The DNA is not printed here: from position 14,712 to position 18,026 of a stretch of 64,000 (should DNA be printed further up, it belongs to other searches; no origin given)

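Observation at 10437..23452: A cobalamin riboswitch heads a 13-kb single-strand gene string whose B12 uptake genes are interrupted by a secreted protease and a giant repeat protein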

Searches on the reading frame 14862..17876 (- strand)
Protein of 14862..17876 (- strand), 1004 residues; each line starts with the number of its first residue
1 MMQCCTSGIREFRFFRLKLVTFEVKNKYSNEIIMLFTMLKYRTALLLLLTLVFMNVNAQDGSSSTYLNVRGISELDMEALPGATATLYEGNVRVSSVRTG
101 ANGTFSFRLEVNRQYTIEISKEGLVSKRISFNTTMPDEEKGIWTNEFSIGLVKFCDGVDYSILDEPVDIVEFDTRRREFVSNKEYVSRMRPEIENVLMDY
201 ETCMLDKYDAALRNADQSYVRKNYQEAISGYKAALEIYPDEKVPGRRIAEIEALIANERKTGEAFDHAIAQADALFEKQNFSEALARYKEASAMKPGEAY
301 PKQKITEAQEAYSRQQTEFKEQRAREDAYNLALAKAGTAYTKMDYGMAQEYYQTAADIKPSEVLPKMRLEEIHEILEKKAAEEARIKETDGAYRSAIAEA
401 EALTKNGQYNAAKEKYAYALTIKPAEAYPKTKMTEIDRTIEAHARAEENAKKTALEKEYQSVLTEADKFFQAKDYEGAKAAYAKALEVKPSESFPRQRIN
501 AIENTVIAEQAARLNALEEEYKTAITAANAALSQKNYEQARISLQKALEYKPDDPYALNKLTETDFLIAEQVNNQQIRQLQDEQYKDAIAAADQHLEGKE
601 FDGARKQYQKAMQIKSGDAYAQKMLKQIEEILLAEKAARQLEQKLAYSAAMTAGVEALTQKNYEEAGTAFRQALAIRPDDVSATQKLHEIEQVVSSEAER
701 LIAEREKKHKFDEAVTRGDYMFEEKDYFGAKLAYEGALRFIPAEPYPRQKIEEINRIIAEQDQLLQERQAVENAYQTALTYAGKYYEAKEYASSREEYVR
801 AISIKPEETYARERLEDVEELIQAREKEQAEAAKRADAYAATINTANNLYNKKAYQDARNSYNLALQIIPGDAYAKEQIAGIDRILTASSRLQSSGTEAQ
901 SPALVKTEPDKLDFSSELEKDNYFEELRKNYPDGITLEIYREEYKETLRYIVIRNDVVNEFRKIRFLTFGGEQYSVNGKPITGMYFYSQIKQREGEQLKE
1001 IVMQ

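Call 3: search_protein_families(library=pfam, proteins=[window:14862-17876:-], max_evalue=0.01)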
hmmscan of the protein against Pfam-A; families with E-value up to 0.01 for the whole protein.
window:14862-17876:- (1004 aa): 8 families
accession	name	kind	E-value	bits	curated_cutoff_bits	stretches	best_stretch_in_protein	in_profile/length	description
PF07719.23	TPR_2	-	3.6e-23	80.1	27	1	527-554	7-34/34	Tetratricopeptide repeat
PF13414.12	TPR_11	-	1.5e-15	57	26.8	1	529-561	2-34/42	TPR repeat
PF00515.34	TPR_1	-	1.7e-11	43.9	27.8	0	654-680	8-34/34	Tetratricopeptide repeat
PF13181.12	TPR_8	-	1.8e-08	34.3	25.7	0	527-554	7-34/34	Tetratricopeptide repeat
PF13620.12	CarboxypepD_reg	-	1.8e-05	25.4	32.3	1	78-130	12-65/82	Carboxypeptidase regulatory-like domain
PF14559.12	TPR_19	-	6e-05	23.7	25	0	524-558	28-62/68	Tetratricopeptide repeat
PF13428.12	TPR_14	-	0.00016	22.5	23.5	0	657-687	11-41/44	Tetratricopeptide repeat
PF13432.12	TPR_16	-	0.0033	18.3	32.7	0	641-680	27-64/65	Tetratricopeptide repeat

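Call 4: search_protein_families(library=ncbifam, proteins=[window:14862-17876:-], max_evalue=0.01)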
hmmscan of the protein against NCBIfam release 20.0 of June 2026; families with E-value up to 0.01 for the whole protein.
window:14862-17876:- (1004 aa): 4 families
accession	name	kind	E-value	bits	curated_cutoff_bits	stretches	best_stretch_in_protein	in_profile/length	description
NF042912.1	Amuc_1098_fam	equivalog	2e-07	29.5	750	1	690-876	19-192/805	Amuc_1098 family type IV pilus outer membrane protein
NF040658.1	Myxo_OME_TraC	equivalog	3.6e-07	29.3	500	1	646-698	33-85/602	outer membrane exchange accessory lipoprotein TraC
TIGR02552.1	LcrH_SycD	equivalog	0.0005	19.8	104.8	1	220-278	64-122/136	SycD/LcrH family type III secretion system chaperone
TIGR02917.1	PEP_TPR_lipo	equivalog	0.001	17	312.2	1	579-713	629-770/899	XrtA/PEP-CTERM system TPR-repeat protein PrsT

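Call 22: search_solved_structures(query=window:14862-17777:-, max_evalue=0.001)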
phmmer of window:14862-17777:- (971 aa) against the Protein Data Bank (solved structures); distinct sequences matched with E-value up to 0.001: 1.
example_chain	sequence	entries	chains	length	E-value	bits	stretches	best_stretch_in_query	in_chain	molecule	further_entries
1a17_A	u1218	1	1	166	0.00037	22.2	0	424-460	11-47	SERINE/THREONINE PROTEIN PHOSPHATASE 5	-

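Call 30: find_homologous_proteins(query=window:14862-17777:-, max_evalue=0.00001)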
Query window:14862-17777:- (971 aa): 296 proteins with E <= 0.00001 among 8000 candidates; the best 120 are listed.
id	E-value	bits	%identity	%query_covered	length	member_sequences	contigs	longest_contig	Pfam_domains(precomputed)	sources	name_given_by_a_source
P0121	0.0e+0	2065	100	100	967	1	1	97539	PF13414.13,PF00515.35,PF13620.13,PF13181.13,PF07719.24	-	-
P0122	0.0e+0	1527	74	100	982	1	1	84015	PF14559.13,PF13414.13,PF00515.35,PF13424.13,PF13432.13,PF13428.13,PF13620.13,PF13181.13,PF07719.24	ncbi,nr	ncbi:MAG: tetratricopeptide repeat protein [Bacteroidales bacterium]|nr:tetratricopeptide repeat pro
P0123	0.0e+0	1342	66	100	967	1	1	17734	PF14559.13,PF13414.13,PF00515.35,PF13424.13,PF13432.13,PF13428.13,PF13620.13,PF13181.13,PF07719.24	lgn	-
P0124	0.0e+0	1318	65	100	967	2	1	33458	PF14559.13,PF13414.13,PF00515.35,PF13424.13,PF13432.13,PF13428.13,PF13181.13,PF07719.24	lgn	-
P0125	0.0e+0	1082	37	88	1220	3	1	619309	PF14559.13,PF13414.13,PF00515.35,PF10952.16,PF13424.13,PF13432.13,PF13428.13,PF13181.13,PF07719.24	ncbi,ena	-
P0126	0.0e+0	1064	45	88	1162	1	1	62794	PF14559.13,PF13414.13,PF00515.35,PF13424.13,PF13432.13,PF13428.13,PF13181.13,PF07719.24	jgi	jgi:tetratricopeptide (TPR) repeat protein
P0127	0.0e+0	1064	40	88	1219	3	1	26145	PF14559.13,PF13414.13,PF00515.35,PF10952.16,PF13424.13,PF13432.13,PF13428.13,PF13181.13,PF07719.24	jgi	-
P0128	0.0e+0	1056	39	89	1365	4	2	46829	PF14559.13,PF13414.13,PF00515.35,PF10952.16,PF13424.13,PF13432.13,PF13428.13,PF13181.13,PF14250.12,PF07719.24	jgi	jgi:tetratricopeptide (TPR) repeat protein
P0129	0.0e+0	1017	38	88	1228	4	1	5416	PF14559.13,PF13414.13,PF00515.35,PF10952.16,PF13424.13,PF13432.13,PF13428.13,PF13181.13,PF07719.24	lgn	-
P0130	0.0e+0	1013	36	88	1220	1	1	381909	PF14559.13,PF13414.13,PF00515.35,PF13424.13,PF13432.13,PF13428.13,PF13181.13,PF07719.24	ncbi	-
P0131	4.7e-298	1009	40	86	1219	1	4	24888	PF14559.13,PF13414.13,PF00515.35,PF10952.16,PF13424.13,PF13432.13,PF13428.13,PF13181.13,PF07719.24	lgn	-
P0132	1.9e-295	1001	39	87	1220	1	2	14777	PF14559.13,PF13414.13,PF00515.35,PF13424.13,PF07244.21,PF13432.13,PF13428.13,PF13181.13,PF07719.24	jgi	jgi:tetratricopeptide (TPR) repeat protein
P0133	4.8e-295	999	33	87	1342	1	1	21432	PF14559.13,PF13414.13,PF00515.35,PF13424.13,PF13176.13,PF13432.13,PF13428.13,PF13181.13,PF14250.12,PF07719.24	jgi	jgi:tetratricopeptide (TPR) repeat protein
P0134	7.3e-295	999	39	85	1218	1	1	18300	PF14559.13,PF13414.13,PF00515.35,PF10952.16,PF13424.13,PF13432.13,PF13428.13,PF13181.13,PF07719.24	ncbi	-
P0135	1.0e-292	992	39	85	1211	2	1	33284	PF14559.13,PF13414.13,PF00515.35,PF10952.16,PF13424.13,PF13432.13,PF13428.13,PF13181.13,PF07719.24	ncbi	-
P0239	5.0e-163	563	29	72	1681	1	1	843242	PF10516.16,PF13414.13,PF00515.35,PF10952.16,PF13424.13,PF13176.13,PF13432.13,PF13428.13,PF13181.13,PF07719.24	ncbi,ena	-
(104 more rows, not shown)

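Call 32: find_encoding_contigs(protein=P0125, flank=10000, max_places=2)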
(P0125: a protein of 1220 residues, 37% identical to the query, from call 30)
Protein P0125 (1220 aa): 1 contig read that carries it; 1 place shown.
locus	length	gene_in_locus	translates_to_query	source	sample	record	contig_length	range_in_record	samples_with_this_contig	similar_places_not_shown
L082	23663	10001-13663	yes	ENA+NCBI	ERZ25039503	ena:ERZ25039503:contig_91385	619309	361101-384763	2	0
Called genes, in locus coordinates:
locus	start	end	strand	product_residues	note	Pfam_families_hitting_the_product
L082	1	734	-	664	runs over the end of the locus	PF22745:Nlig-Ia, PF01653:DNA_ligase_aden, PF03120:OB_DNA_ligase, PF03119:DNA_ligase_ZBD, PF12826:HHH_2, PF14520:HHH_5 (weak), PF00533:BRCT, PF12738:PTCB-BRCT (weak)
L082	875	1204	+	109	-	-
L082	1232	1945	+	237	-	-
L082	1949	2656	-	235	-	-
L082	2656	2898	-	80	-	-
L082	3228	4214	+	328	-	PF07715:Plug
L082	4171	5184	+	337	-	PF00593:TonB_dep_Rec_b-barrel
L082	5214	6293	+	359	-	PF16819:DUF5074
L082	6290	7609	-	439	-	PF01408:GFO_IDH_MocA, PF19051:GFO_IDH_MocA_C2, PF22725:GFO_IDH_MocA_C3 (weak), PF19051:GFO_IDH_MocA_C2 (weak)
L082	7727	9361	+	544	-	PF13365:Trypsin_2 (weak)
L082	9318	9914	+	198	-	PF18962:Por_Secre_tail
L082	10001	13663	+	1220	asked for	PF13428:TPR_14 (faint), PF00515:TPR_1 (faint), PF07719:TPR_2 (faint), PF10952:DUF2753 (faint), PF13181:TPR_8 (faint), PF13414:TPR_11 (faint), PF13424:TPR_12 (faint), PF13432:TPR_16 (faint), +1 more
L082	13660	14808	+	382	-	PF01497:Peripla_BP_2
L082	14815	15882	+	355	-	PF01032:FecCD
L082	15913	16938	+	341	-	PF00005:ABC_tran, PF13304:AAA_21 (weak)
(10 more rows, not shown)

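Call 33: find_encoding_contigs(protein=P0239, flank=10000, max_places=2)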
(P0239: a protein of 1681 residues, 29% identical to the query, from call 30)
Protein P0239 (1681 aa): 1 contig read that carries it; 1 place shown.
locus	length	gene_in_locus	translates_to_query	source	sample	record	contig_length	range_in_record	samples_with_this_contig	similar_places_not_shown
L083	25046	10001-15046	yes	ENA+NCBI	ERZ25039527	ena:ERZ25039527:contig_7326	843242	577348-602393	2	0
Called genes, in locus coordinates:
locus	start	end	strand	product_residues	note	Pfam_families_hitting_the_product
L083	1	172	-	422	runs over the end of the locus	PF09603:Fib_succ_major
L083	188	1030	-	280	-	PF00691:OmpA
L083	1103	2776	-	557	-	-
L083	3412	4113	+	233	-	PF00027:cNMP_binding, PF13545:HTH_Crp_2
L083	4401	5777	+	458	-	PF00291:PALP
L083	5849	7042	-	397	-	PF08442:ATP-grasp_2, PF13549:ATP-grasp_5 (weak), PF24948:Citrate_synth_N, PF00549:Ligase_CoA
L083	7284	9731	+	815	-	PF06452:CBM9_1 (weak), PF19313:DUF5916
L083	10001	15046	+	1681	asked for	PF00515:TPR_1 (faint), PF07719:TPR_2 (faint), PF10952:DUF2753 (faint), PF13181:TPR_8 (faint), PF13414:TPR_11 (faint), PF13424:TPR_12 (faint), PF13428:TPR_14 (faint), PF13432:TPR_16 (faint), +2 more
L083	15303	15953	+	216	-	PF02463:SMC_N (faint), PF00005:ABC_tran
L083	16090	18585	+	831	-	PF00515:TPR_1 (faint), PF07719:TPR_2 (faint), PF13428:TPR_14 (faint)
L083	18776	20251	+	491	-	PF00266:Aminotran_5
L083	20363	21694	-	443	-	PF00149:Metallophos, PF12850:Metallophos_2 (weak)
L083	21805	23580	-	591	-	PF00330:Aconitase, PF00694:Aconitase_C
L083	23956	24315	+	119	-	PF05635:23S_rRNA_IVP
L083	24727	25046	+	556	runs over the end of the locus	PF01425:Amidase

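Call 59: predict_structure(alignment_id=A2)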
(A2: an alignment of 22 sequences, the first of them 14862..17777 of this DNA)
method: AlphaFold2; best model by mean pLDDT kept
length: 971 residues; sequences in the alignment: 22
mean_pLDDT: 79.2   pTM: 0.32
mean pLDDT of the five models: 79.2, 78.9, 77.8, 76.5, 75.8
residues with pLDDT >= 90: 287; 70-90: 493; 50-70: 111; < 50: 80
segments of 3 or more residues with pLDDT < 50: 1-5, 20-30, 405-416, 855-878, 936-940, 945-947, 957-971
pLDDT, mean of each block of 10 residues (from residue 1): 49 54 36 88 90 93 93 93 94 94 84 91 91 93 90 91 92 93 93 94 88 91 85 91 91 92 88 90 80 85 83 89 86 87 67 66 78 68 79 72 50 45 71 74 78 71 73 58 72 80 83 80 81 72 65 82 81 84 78 82 78 89 88 91 88 88 80 90 95 93 92 94 87 83 91 89 94 89 90 80 84 87 89 85 86 49 32 39 71 79 73 75 74 51 49 49 36 34
secondary structure, 60 per line:
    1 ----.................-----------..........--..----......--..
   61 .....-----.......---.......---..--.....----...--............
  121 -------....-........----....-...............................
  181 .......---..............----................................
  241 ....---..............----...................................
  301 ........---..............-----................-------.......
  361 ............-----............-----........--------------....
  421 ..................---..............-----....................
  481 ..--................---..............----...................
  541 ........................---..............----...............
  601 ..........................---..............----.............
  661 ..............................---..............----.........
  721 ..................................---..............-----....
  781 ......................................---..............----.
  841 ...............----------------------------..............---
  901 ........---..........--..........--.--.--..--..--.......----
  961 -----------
elements in order (helices of 4 or more, strands of 3 or more residues): H5-21 E33-42 E51-56 E59-65 E71-77 E81-87 E95-99 E109-120 H128-131 E133-140 E145-148 H150-187 H191-204 H209-244 H248-261 H266-308 H312-325 H331-346 H354-372 H378-389 H395-402 H417-438 H442-455 H461-482 H485-500 H504-517 H522-564 H568-581 H586-626 H630-643 H648-690 H694-707 H712-754 H758-771 H777-818 H822-835 H840-855 H884-897 E901-908 E912-921 E924-933 H950-956
